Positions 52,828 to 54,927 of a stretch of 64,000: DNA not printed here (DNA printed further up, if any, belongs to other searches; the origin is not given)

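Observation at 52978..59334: Single 2118-aa polypeptide joining wHTH, Arg repeat, PilM-like domain, ~1350-aa coiled coil and PilN-like module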

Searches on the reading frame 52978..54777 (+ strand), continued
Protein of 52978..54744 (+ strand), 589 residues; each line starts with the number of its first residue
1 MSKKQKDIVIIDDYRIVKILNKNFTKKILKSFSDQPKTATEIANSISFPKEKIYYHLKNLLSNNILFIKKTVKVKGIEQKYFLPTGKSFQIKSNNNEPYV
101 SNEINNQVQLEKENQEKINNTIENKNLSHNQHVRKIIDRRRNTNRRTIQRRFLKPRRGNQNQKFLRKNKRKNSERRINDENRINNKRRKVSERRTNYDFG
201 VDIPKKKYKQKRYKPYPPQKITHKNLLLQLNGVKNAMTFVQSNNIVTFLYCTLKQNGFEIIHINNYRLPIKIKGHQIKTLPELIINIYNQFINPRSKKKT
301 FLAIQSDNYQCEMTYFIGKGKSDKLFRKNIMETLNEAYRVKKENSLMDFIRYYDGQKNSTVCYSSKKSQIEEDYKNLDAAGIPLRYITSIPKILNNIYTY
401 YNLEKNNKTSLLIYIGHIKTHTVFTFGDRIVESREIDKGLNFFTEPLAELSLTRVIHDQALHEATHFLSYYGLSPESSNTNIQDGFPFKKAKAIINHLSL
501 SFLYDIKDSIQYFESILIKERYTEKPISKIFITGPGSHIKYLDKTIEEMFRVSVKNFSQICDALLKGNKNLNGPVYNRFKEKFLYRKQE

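Call 128: search_protein_families(library=pfam, proteins=[L020:10071-10460:+, L020:10470-12101:+, L020:12102-12767:+, L004:19991-21790:+, L004:19010-19747:+, L021:20969-21367:+, L021:21394-21861:+], max_evalue=0.01)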
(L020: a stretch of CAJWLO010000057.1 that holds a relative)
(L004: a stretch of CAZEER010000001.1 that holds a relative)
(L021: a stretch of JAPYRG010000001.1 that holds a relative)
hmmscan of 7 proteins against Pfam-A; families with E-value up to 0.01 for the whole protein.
L020:10071-10460:+ (129 aa): 1 family
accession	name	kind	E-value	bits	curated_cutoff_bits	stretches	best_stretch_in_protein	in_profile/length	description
PF00072.30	Response_reg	-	3.7e-17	62.9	30.2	1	6-116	1-109/111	Response regulator receiver domain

L020:10470-12101:+ (543 aa): 6 families
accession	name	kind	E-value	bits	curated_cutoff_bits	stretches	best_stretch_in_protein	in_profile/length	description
PF00437.27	T2SSE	-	9.8e-127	423.1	24.9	1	158-541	2-370/370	Type II/IV secretion system protein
PF05157.20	MshEN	-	1e-13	51.5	23.1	1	59-142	3-87/90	MshEN domain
PF13555.12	AAA_29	-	0.0012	18.9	27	1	298-318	21-41/61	P-loop containing region of AAA domain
PF25199.1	nSTAND_NTPase5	-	0.0019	18.5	34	1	296-327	38-70/145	Novel STAND NTPase 5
PF13401.12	AAA_22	-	0.0072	17.1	27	0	297-323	3-29/130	AAA domain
PF13191.12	AAA_16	-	0.0095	16.9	32.6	0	296-320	21-45/167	AAA ATPase domain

L020:12102-12767:+ (222 aa): 1 family
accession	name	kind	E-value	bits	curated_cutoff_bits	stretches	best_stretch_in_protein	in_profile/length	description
PF00482.28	T2SSF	-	8.8e-25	87.5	25.2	1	77-200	1-125/125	Type II secretion system (T2SS), protein F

L004:19991-21790:+ (600 aa): 1 family
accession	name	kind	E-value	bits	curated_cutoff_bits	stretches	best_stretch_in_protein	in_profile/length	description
PF10694.14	DUF2500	-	0.0058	17.5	33.5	0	12-84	5-66/102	Protein of unknown function (DUF2500)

L004:19010-19747:+ (245 aa): 1 family
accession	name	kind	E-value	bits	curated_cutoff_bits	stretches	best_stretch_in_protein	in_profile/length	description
PF18911.6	PKD_4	-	0.0059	17.1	27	0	48-91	1-44/85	PKD domain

L021:20969-21367:+ (132 aa): 1 family
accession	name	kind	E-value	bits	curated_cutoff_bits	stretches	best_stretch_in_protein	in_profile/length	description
PF00072.30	Response_reg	-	4.1e-20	72.5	30.2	1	6-117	1-110/111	Response regulator receiver domain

L021:21394-21861:+ (156 aa): 2 families
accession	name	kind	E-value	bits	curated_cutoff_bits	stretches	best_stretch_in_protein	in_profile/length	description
PF05157.20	MshEN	-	9.8e-20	70.8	23.1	1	59-141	3-86/90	MshEN domain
PF10415.14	FumaraseC_C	-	0.0013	19.6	32.5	0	2-27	25-50/54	Fumarase C C-terminus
